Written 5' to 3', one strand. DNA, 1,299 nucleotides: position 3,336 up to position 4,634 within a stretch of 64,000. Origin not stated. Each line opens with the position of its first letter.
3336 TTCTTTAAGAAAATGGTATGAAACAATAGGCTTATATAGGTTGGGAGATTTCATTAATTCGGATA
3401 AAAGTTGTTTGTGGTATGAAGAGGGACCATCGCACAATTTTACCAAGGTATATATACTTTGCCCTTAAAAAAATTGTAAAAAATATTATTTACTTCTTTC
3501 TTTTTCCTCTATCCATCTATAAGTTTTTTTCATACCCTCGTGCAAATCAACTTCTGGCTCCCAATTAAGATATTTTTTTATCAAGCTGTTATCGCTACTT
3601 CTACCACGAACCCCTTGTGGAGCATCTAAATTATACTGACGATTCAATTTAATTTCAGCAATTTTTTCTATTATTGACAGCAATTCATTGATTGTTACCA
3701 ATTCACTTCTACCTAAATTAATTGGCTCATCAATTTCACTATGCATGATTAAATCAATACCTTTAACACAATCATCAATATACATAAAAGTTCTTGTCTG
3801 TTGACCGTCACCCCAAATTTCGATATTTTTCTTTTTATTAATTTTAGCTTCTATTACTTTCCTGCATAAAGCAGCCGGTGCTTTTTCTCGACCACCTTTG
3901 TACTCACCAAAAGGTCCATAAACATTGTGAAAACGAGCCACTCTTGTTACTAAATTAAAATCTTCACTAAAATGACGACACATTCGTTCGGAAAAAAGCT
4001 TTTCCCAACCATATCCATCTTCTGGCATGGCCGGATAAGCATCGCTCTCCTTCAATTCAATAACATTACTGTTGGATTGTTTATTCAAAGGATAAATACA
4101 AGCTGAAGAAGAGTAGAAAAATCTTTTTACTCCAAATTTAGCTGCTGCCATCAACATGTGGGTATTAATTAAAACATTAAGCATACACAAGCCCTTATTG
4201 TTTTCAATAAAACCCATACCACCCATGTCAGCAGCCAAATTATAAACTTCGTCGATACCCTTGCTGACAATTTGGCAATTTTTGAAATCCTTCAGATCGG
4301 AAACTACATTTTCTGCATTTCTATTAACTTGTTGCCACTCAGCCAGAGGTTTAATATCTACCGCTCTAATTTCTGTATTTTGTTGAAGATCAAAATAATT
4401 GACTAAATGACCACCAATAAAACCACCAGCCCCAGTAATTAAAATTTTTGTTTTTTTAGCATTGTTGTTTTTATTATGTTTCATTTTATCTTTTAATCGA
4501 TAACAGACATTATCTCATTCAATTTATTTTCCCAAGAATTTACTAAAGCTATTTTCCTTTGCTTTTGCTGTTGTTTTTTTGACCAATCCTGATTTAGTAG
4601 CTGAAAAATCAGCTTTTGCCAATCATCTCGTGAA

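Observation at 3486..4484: GDP-mannose 3,5-epimerase homolog in a bacterial glycan locus, implying L-galactose or L-gulose in the product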

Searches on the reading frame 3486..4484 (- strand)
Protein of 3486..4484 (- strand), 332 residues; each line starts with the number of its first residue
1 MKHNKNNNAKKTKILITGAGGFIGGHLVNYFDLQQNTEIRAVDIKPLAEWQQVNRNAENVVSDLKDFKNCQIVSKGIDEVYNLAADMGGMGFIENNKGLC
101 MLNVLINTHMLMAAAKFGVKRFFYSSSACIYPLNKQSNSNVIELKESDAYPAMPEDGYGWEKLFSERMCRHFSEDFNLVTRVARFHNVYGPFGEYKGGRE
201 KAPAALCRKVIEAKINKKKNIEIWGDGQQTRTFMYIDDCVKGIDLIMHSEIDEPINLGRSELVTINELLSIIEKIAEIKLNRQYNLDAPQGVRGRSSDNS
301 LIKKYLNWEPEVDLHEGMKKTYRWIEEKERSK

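Call 4: search_protein_families(library=ncbifam, proteins=[window:3486-4484:-], max_evalue=0.001)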
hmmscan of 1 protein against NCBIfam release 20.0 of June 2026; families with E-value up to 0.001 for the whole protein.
window:3486-4484:- (332 aa): 22 families
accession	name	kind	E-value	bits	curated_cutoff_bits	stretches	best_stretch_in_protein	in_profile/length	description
NF047922.1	GDPFucSynFcl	equivalog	8.5e-35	120.7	500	1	11-329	2-305/308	GDP-L-fucose synthase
TIGR01181.1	dTDP_gluc_dehyt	equivalog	3.6e-26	92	365.1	1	13-330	1-316/321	dTDP-glucose 4,6-dehydratase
TIGR01179.1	galE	equivalog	3e-25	88.8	262.3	1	13-329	1-329/332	UDP-glucose 4-epimerase GalE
TIGR02197.1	heptose_epim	equivalog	3.1e-25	89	274.6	1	14-327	1-315/316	ADP-glyceromanno-heptose 6-epimerase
TIGR04180.1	EDH_00030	hypoth_equivalog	1.4e-23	83.5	475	1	14-312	1-296/297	NAD-dependent 4,6-dehydratase LegB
TIGR03466.1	HpnA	hypoth_equivalog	3.6e-14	52.4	367.65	1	13-137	2-123/327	hopanoid-associated sugar epimerase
NF011728.1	PRK15181.1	equivalog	4.7e-14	52.1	760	1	59-328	73-340/348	Vi polysaccharide biosynthesis UDP-N-acetylglucosaminuronic acid C-4 epimerase TviC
NF007490.0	PRK10084.1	subfamily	1.3e-13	50.7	649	1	13-325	2-334/361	dTDP-glucose 4,6-dehydratase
NF007582.0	PRK10217.1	equivalog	7.3e-11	41.7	698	1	13-326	3-332/355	dTDP-glucose 4,6-dehydratase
NF005998.1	PRK08125.1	equivalog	2.5e-08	32.8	777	1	4-315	308-639/649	bifunctional UDP-4-amino-4-deoxy-L-arabinose formyltransferase/UDP-glucuronic acid oxidase ArnA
NF042423.1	oxyalk_red_Shew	equivalog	4.7e-08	32.5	580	1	9-192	6-178/331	2-alkyl-3-oxoalkanoate reductase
TIGR01777.1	yfcH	hypoth_equivalog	8.8e-08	32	207.35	1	14-275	1-240/292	TIGR01777 family oxidoreductase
NF008360.0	PRK11150.1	equivalog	1e-07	31.5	452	1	14-258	2-236/310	ADP-glyceromanno-heptose 6-epimerase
NF008872.0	PRK11908.1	equivalog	1.4e-07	30.9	294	1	12-248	2-238/349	bifunctional UDP-4-keto-pentose/UDP-xylose synthase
NF043036.1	ErythonDh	equivalog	1.5e-07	31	325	1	13-184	2-175/321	D-erythronate dehydrogenase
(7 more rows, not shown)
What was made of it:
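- On UDP-hexose 4-epimerase (GalE): TIGR01179 scores 88.8 bits against a cut-off of 262.3 (call 4).
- On GDP-L-fucose synthase (GMER/Fcl): NF047922 scores 120.7 bits against a cut-off of 500 (call 4).
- All NCBIfam matches fall far below their cut-offs: Fcl 121 vs 500, RmlB 92 vs 365, GalE 89 vs 262 (call 4).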

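Call 5: search_protein_families(library=pfam, proteins=[window:3486-4484:-], max_evalue=0.001)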
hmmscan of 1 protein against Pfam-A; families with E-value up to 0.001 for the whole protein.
window:3486-4484:- (332 aa): 7 families
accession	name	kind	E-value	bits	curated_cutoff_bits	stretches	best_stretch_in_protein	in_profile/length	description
PF01370.27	Epimerase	-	2.5e-42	145.4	20.9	1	14-258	1-240/240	NAD dependent epimerase/dehydratase family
PF16363.11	GDP_Man_Dehyd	-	2.8e-29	103.1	27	1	15-321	1-332/332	GDP-mannose 4,6 dehydratase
PF01073.25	3Beta_HSD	-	1.6e-14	54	22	1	15-192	1-185/280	3-beta hydroxysteroid dehydrogenase/isomerase family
PF07993.18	NAD_binding_4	-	1.2e-07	31.6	20.1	1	71-195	83-211/258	Male sterility protein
PF05368.20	NmrA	-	3.7e-07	30.5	27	1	11-128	2-108/298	NmrA-like family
PF02719.21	Polysacc_synt_2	-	1.8e-05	24.5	20.2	1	14-134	1-136/293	Polysaccharide biosynthesis protein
PF13460.12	NAD_binding_10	-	4.6e-05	23.8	27.2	1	18-133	1-105/184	NAD(P)H-binding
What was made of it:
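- Pfam only resolves it to Epimerase/GDP_Man_Dehyd (call 5).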

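Call 6: search_solved_structures(query=window:3486-4484:-, max_evalue=1e-10, show_alignments=2)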
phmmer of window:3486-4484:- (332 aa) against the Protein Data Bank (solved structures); distinct sequences matched with E-value up to 1e-10: 51.
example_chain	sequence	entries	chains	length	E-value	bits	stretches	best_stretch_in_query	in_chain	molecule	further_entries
2c59_A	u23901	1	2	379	1.1e-93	317.8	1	10-328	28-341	GDP-MANNOSE-3', 5'-EPIMERASE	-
8sg0_A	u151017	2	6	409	1.6e-93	317.2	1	10-328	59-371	GDP-mannose 3,5-epimerase | GDP-mannose 3,5 epimerase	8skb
2c54_A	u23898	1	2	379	2.7e-93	316.4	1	10-328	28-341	GDP-MANNOSE-3', 5'-EPIMERASE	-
2c5a_A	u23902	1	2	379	3.8e-93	316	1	10-328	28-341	GDP-MANNOSE-3', 5'-EPIMERASE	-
2c5e_A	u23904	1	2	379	7.2e-93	315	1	10-328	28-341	GDP-MANNOSE-3', 5'-EPIMERASE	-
4zrm_A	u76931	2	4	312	1.1e-27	100.8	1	13-325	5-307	UDP-glucose 4-epimerase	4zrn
4lk3_A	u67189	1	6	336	1.2e-25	94.1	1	11-326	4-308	UDP-glucuronic acid decarboxylase 1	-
2b69_A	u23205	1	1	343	1.2e-25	94.1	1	11-326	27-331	UDP-glucuronate decarboxylase 1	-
4gll_A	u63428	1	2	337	1.5e-25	93.8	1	11-326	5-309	UDP-glucuronic acid decarboxylase 1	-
4m55_A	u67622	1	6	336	2.3e-25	93.2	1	11-326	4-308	UDP-glucuronic acid decarboxylase 1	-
6zl6_A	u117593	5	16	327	8.7e-25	91.3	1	13-327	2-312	Epimerase domain-containing protein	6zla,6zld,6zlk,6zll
6dnt_A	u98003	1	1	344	1.4e-24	90.6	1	10-325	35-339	NAD-dependent epimerase/dehydratase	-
6zlj_A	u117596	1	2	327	3.1e-24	89.5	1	13-327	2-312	Epimerase domain-containing protein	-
8du0_A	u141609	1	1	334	8.3e-23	84.8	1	99-328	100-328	GDP-L-fucose synthase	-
7ll6_A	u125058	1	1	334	1.1e-22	84.3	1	99-328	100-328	GDP-L-fucose synthase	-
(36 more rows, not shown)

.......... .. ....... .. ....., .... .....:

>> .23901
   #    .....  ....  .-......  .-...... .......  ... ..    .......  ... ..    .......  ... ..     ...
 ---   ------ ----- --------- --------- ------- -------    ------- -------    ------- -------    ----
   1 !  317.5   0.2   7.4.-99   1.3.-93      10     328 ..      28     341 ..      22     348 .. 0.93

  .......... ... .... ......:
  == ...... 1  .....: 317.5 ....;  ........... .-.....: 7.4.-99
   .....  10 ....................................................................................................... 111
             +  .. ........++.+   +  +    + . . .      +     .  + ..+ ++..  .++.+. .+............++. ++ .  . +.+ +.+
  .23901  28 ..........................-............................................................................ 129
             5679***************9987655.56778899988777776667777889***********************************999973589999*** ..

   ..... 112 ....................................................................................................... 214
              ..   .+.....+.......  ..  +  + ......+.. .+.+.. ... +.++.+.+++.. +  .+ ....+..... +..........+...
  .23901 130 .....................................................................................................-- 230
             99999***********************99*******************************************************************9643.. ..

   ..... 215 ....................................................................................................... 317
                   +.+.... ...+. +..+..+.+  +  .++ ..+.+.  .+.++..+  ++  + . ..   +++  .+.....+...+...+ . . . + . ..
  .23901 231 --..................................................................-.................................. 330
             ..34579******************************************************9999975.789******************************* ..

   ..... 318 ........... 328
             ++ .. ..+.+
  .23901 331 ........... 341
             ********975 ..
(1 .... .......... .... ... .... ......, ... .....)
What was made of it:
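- Checked: The match to GME is far beyond chance: phmmer against PDB gives Arabidopsis GME 2c59 E=1.1e-93 and 317.8 bits over query residues 10-328, whereas the best non-GME chain (4zrm) scores 100.8 bits (call 6).
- Sequence: 317.8 bits and E=1e-93 to AtGME, against 100.8 bits or less for any other solved SDR (call 6). There is a gap of about 217 bits between GME and every other solved SDR (call 6).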
